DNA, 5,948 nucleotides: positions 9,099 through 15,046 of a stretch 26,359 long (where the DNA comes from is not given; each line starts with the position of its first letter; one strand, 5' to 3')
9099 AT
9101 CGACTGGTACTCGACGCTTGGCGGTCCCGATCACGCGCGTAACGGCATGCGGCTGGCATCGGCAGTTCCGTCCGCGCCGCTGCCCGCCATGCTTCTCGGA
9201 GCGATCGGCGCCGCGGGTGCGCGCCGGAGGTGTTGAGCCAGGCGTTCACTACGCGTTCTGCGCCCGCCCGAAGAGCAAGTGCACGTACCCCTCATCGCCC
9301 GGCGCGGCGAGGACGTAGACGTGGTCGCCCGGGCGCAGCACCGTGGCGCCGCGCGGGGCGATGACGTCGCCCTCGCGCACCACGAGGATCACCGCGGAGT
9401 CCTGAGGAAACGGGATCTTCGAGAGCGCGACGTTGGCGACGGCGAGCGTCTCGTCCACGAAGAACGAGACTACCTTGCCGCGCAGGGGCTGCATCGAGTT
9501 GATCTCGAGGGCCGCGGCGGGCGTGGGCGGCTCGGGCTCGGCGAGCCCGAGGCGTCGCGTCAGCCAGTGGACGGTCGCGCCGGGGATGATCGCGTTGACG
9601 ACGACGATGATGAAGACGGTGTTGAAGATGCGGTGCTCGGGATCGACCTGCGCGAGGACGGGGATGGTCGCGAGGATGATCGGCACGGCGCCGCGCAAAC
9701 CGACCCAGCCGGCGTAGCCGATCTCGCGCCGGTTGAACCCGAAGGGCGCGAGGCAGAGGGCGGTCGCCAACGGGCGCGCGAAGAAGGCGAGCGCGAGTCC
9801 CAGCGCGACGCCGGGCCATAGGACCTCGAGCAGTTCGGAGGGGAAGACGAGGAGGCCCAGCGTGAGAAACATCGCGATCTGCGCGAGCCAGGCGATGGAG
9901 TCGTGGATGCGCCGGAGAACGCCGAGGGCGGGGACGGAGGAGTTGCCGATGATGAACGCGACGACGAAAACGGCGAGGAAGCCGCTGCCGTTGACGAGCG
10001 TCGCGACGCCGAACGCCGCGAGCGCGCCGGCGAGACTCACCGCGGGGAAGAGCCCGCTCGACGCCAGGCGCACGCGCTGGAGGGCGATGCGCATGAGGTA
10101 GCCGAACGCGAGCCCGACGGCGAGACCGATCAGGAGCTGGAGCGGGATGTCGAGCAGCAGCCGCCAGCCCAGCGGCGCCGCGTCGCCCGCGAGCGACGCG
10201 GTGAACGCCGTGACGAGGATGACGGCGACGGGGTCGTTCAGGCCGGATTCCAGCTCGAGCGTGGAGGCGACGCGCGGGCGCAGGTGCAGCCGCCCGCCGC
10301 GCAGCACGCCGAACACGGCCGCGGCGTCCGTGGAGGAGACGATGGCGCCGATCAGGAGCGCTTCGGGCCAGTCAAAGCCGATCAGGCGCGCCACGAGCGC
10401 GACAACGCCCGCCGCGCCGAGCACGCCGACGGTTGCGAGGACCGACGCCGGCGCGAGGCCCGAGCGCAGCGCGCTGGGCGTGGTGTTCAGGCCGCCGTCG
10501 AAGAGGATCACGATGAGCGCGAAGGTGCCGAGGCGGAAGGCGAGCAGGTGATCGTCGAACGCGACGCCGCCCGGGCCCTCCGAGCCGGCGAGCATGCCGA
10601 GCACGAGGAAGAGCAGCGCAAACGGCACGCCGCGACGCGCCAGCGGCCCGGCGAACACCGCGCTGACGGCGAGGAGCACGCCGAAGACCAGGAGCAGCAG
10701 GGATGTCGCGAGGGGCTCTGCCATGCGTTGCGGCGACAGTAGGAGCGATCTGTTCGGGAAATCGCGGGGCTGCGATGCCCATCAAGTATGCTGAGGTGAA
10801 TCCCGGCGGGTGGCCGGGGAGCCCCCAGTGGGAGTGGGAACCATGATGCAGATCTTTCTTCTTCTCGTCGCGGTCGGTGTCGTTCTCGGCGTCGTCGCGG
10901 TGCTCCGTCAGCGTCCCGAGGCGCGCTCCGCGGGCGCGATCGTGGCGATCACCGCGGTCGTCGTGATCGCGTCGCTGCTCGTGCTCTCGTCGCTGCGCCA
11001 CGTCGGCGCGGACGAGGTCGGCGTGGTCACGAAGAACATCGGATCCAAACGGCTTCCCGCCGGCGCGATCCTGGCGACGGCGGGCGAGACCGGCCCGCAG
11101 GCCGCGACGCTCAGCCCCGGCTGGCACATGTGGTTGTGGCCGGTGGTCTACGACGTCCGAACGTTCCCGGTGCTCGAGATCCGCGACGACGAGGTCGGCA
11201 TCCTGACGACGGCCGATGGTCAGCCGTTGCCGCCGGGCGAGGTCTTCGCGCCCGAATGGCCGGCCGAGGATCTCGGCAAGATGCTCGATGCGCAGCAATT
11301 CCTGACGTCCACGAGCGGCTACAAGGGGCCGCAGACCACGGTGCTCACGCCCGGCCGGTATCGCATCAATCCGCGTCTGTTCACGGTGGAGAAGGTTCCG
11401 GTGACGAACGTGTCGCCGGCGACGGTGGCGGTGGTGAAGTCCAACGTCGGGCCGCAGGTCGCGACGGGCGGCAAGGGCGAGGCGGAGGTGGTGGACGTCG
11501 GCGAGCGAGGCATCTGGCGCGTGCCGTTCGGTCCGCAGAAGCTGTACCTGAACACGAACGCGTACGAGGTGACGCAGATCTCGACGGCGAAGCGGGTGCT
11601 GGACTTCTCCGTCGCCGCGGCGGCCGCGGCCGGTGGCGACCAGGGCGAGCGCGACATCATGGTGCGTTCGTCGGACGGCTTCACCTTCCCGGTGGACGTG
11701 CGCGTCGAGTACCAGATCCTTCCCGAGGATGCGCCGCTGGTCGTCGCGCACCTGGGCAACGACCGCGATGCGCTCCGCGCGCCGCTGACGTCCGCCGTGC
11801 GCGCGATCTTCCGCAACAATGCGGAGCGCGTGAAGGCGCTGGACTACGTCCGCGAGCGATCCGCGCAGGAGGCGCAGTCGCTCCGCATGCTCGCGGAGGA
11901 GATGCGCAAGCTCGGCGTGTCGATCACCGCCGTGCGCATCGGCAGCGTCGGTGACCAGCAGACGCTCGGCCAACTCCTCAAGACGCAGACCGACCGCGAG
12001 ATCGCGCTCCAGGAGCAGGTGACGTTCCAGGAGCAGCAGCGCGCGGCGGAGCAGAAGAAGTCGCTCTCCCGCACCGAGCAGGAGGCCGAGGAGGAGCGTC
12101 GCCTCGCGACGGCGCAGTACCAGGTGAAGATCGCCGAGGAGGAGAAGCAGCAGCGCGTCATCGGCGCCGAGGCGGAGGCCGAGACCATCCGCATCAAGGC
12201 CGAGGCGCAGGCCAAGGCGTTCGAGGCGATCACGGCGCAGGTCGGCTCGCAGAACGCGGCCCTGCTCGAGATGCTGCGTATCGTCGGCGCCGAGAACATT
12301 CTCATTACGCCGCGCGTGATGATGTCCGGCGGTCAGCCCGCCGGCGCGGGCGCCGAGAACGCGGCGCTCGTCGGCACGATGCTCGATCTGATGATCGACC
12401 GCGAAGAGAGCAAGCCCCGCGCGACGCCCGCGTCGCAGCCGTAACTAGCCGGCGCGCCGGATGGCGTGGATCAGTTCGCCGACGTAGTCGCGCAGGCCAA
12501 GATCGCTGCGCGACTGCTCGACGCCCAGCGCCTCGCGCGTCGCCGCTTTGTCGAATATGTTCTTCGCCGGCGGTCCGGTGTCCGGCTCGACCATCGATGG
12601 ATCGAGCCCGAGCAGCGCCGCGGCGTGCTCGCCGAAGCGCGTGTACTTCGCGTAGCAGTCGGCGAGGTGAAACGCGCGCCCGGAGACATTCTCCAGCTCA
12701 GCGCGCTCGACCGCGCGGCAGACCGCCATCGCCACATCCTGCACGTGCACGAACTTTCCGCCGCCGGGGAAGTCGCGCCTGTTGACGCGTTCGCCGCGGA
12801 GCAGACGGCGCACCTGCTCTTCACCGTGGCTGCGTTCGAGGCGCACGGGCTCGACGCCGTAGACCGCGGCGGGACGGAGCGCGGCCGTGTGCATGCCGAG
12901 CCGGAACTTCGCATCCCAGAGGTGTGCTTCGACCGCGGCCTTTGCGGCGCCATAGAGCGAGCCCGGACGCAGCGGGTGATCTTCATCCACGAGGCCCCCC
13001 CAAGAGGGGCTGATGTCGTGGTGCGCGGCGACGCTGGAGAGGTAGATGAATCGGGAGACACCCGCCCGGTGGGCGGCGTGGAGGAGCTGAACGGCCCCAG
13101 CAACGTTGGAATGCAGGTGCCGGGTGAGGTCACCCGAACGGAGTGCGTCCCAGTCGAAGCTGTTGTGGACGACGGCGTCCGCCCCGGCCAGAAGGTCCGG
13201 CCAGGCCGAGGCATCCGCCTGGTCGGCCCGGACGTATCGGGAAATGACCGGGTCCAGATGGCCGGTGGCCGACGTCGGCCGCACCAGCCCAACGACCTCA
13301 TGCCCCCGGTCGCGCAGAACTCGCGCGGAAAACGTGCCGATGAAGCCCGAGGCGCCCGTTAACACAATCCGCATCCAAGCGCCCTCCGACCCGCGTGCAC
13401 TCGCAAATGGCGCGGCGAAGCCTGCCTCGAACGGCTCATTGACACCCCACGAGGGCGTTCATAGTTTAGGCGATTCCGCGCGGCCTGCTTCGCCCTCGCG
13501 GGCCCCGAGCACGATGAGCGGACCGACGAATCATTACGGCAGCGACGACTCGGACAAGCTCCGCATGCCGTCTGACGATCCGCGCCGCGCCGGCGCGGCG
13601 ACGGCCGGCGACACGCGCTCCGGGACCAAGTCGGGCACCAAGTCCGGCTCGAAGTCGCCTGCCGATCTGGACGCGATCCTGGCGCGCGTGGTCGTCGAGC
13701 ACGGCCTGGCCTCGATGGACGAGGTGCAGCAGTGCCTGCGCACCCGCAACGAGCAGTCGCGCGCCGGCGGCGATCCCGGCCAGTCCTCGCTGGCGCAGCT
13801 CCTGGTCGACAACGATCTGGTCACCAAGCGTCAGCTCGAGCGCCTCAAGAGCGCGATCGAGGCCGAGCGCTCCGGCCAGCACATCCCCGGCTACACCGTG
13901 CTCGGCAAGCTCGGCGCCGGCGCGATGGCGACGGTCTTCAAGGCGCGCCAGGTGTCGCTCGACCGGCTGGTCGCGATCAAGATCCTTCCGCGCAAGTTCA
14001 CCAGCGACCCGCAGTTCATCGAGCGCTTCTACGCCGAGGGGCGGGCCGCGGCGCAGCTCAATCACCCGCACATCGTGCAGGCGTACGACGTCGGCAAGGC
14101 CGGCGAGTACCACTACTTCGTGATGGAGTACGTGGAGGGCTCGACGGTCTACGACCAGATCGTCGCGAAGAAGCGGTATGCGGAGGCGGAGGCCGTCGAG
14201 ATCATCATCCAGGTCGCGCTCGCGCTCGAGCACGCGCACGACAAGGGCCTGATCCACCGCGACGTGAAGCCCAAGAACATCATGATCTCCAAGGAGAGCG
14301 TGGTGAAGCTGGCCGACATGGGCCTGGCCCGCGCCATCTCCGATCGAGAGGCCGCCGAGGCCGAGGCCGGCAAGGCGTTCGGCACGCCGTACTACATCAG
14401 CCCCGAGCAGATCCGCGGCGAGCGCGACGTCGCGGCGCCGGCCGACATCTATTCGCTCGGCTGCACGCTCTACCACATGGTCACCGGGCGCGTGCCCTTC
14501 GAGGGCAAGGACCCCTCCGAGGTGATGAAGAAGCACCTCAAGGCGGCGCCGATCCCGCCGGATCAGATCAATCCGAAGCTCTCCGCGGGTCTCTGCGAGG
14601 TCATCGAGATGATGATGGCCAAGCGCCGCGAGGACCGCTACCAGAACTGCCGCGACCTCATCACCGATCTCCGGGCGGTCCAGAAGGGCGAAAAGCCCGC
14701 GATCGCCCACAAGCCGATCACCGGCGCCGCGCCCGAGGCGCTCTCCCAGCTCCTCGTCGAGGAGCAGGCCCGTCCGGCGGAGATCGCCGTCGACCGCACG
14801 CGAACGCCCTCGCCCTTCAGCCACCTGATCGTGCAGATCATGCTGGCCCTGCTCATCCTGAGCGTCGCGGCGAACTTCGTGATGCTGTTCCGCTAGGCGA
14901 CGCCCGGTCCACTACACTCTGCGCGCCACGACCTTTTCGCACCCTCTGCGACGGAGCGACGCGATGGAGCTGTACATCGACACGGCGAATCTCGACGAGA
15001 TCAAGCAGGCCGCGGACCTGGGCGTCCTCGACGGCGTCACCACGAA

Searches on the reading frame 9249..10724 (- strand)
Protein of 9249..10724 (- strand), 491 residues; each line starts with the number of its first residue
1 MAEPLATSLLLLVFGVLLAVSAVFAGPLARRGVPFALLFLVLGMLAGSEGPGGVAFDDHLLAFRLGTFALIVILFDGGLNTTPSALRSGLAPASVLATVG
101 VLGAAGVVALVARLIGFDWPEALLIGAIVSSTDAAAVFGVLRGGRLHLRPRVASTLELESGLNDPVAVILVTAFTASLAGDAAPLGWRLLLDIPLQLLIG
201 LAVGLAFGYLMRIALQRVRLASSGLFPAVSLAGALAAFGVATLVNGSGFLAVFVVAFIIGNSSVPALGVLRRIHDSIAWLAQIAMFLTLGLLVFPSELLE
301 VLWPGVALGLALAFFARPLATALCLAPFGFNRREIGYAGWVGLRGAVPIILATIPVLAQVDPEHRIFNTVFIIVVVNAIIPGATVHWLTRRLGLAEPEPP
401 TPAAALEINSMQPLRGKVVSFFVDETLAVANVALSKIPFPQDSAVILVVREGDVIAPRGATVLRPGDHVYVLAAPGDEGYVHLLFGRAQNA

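Call 36: search_protein_families(library=pfam, proteins=[window:9249-10724:-], max_evalue=0.001)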
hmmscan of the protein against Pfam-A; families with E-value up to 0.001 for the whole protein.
window:9249-10724:- (491 aa): 2 families
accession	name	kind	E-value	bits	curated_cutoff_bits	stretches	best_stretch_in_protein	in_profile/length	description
PF00999.27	Na_H_Exchanger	-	5.8e-47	160.8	26.2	1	21-390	3-374/375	Sodium/hydrogen exchanger, transmembrane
PF02080.26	TrkA_C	-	4.7e-09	36.5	27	1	419-478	2-63/71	TrkA-C domain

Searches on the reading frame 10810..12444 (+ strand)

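Call 36: search_protein_families(library=pfam, proteins=[window:10810-12444:+], max_evalue=0.001)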
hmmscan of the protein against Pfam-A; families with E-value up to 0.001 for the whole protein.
window:10810-12444:+ (544 aa): 1 family
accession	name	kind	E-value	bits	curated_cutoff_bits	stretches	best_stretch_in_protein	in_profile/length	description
PF01145.31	Band_7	-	6.9e-14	52.7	23.6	1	225-415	19-174/176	SPFH domain / Band 7 family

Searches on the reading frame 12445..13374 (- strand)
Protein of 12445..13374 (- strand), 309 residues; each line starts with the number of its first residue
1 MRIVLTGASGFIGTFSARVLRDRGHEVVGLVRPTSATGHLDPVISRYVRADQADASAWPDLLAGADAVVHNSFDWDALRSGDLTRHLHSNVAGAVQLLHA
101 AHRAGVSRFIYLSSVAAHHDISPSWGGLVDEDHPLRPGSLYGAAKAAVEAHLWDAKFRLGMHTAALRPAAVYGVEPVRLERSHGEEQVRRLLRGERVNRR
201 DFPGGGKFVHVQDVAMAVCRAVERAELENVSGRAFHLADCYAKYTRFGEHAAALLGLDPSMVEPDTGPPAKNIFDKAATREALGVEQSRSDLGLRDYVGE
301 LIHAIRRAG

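Call 36: search_protein_families(library=pfam, proteins=[window:12445-13374:-], max_evalue=0.001)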
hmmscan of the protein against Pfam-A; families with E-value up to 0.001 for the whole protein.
window:12445-13374:- (309 aa): 7 families
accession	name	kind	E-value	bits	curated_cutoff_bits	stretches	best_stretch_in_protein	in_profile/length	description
PF01370.27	Epimerase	-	1.9e-30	106.5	20.9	1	3-226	1-229/240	NAD dependent epimerase/dehydratase family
PF13460.12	NAD_binding_10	-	2.4e-13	50.8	27.2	1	7-152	1-131/184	NAD(P)H-binding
PF01073.25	3Beta_HSD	-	1.5e-11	44.3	22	1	4-241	1-252/280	3-beta hydroxysteroid dehydrogenase/isomerase family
PF16363.11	GDP_Man_Dehyd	-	8.7e-11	42.3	27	1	5-168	2-180/332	GDP-mannose 4,6 dehydratase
PF05368.20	NmrA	-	2.2e-08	34.5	27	1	2-124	4-117/298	NmrA-like family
PF04321.23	RmlD_sub_bind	-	6.5e-07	29.1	27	1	1-240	1-215/287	RmlD substrate binding domain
PF07993.18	NAD_binding_4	-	9.5e-06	25.4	20.1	0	56-177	80-212/258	Male sterility protein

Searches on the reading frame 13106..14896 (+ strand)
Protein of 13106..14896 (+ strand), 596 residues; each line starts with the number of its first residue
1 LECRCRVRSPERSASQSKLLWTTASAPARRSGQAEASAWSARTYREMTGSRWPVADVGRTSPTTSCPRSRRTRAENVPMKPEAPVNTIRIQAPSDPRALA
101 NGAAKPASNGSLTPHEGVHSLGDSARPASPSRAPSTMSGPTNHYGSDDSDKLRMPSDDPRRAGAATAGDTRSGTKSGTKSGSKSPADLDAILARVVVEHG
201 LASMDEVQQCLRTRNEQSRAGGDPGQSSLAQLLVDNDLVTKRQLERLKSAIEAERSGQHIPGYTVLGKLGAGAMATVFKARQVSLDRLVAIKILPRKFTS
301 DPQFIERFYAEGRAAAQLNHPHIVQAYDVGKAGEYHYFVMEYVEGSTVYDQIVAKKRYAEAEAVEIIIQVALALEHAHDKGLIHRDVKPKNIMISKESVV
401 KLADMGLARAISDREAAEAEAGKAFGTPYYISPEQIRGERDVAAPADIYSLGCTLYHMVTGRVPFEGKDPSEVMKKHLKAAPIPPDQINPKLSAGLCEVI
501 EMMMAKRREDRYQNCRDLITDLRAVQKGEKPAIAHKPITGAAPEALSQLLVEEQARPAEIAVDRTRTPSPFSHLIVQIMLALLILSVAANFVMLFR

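Call 36: search_protein_families(library=pfam, proteins=[window:13106-14896:+], max_evalue=0.001)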
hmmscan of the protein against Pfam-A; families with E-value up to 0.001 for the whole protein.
window:13106-14896:+ (596 aa): 7 families
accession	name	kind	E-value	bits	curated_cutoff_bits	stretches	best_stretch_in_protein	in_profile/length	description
PF00069.31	Pkinase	-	7.6e-55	186.6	31.7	1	263-513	1-253/263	Protein kinase domain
PF07714.23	PK_Tyr_Ser-Thr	-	2.5e-37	129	23.1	1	267-511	5-248/258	Protein tyrosine and serine/threonine kinase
PF03109.22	ABC1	-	1e-07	31.8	22.9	1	306-414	118-220/244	ABC1 atypical kinase-like domain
PF06293.20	Kdo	-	7.9e-05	22.6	21.3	1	315-398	70-155/207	Lipopolysaccharide kinase (Kdo/WaaP) family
PF01636.29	APH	-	0.00027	21.2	23.2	0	372-398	159-187/239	Phosphotransferase enzyme family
PF14531.12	Kinase-like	-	0.00042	20.1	25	1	360-474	144-260/289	Kinase-like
PF17667.7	Pkinase_fungal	-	0.00042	19.6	24.1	1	362-439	287-368/387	Fungal protein kinase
